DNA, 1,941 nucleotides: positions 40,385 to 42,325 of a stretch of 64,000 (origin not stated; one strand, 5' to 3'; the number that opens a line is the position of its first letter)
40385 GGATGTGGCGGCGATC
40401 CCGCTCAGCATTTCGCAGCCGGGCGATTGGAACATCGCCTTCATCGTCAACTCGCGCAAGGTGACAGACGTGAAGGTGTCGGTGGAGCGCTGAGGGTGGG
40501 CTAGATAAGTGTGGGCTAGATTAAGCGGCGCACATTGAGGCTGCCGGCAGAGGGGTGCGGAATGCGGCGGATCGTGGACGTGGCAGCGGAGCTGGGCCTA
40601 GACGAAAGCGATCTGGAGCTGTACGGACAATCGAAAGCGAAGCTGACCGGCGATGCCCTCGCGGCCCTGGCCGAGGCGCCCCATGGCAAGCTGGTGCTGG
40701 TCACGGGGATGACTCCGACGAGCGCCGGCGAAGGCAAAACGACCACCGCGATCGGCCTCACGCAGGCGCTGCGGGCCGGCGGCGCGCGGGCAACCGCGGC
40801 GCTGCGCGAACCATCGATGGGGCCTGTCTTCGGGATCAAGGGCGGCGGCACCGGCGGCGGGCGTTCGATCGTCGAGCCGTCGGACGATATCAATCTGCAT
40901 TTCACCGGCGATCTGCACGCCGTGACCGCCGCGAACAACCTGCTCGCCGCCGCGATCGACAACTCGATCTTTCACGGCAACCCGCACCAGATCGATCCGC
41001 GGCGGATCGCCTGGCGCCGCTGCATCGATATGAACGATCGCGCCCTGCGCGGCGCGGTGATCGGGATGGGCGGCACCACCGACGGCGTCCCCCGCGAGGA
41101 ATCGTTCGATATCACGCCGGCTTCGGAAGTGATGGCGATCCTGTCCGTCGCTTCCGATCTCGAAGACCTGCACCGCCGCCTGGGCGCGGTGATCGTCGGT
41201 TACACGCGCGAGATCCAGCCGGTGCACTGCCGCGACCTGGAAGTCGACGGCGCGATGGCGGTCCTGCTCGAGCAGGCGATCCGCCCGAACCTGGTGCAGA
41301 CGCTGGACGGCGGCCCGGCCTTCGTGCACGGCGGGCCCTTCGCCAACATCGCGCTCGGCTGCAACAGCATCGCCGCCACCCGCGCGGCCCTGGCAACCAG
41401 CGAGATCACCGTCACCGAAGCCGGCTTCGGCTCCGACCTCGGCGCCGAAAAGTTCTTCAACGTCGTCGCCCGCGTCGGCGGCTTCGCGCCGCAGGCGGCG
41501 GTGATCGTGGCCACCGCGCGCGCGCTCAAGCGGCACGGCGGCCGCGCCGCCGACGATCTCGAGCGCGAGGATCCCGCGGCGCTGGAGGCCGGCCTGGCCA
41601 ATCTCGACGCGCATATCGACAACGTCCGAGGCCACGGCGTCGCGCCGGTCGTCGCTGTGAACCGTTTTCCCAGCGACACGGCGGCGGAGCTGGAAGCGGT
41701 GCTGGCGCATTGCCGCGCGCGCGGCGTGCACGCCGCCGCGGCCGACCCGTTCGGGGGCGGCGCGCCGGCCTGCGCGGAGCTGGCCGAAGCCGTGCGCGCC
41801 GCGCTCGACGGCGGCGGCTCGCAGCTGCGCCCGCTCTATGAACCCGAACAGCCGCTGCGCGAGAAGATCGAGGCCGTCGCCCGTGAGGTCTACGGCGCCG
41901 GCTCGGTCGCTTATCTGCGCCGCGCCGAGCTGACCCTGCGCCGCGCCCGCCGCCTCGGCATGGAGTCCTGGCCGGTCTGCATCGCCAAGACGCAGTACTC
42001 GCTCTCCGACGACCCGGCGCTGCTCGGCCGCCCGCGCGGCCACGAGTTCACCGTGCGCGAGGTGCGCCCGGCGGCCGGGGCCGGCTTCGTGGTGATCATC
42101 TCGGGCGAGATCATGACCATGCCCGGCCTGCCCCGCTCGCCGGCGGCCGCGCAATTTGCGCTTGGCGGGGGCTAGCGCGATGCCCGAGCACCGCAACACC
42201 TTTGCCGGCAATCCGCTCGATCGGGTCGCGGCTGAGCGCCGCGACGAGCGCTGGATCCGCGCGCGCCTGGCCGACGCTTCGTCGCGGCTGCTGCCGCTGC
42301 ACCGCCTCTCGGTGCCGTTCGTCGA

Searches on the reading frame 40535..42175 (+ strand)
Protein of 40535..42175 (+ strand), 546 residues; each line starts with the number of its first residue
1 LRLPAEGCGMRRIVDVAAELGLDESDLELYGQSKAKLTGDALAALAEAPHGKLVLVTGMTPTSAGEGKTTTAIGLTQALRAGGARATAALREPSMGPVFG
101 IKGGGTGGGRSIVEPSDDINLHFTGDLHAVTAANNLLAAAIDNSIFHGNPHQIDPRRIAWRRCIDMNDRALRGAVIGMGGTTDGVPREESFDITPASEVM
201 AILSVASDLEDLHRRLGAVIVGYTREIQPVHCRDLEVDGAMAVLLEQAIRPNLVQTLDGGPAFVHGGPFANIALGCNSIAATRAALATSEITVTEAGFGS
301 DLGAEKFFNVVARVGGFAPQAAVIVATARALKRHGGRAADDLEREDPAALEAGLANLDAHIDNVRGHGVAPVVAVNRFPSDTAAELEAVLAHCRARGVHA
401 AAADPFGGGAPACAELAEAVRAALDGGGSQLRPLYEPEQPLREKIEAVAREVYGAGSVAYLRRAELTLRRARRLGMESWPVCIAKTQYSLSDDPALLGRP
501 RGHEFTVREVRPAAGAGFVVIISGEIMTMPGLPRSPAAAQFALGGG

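Call 58: search_protein_families(library=pfam, proteins=[window:40535-42175:+], max_evalue=0.00001)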
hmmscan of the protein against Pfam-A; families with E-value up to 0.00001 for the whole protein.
window:40535-42175:+ (546 aa): 1 family
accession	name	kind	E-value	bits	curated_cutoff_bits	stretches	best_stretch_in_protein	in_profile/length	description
PF01268.25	FTHFS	-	2.2e-226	752.8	27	1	8-541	10-544/556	Formate--tetrahydrofolate ligase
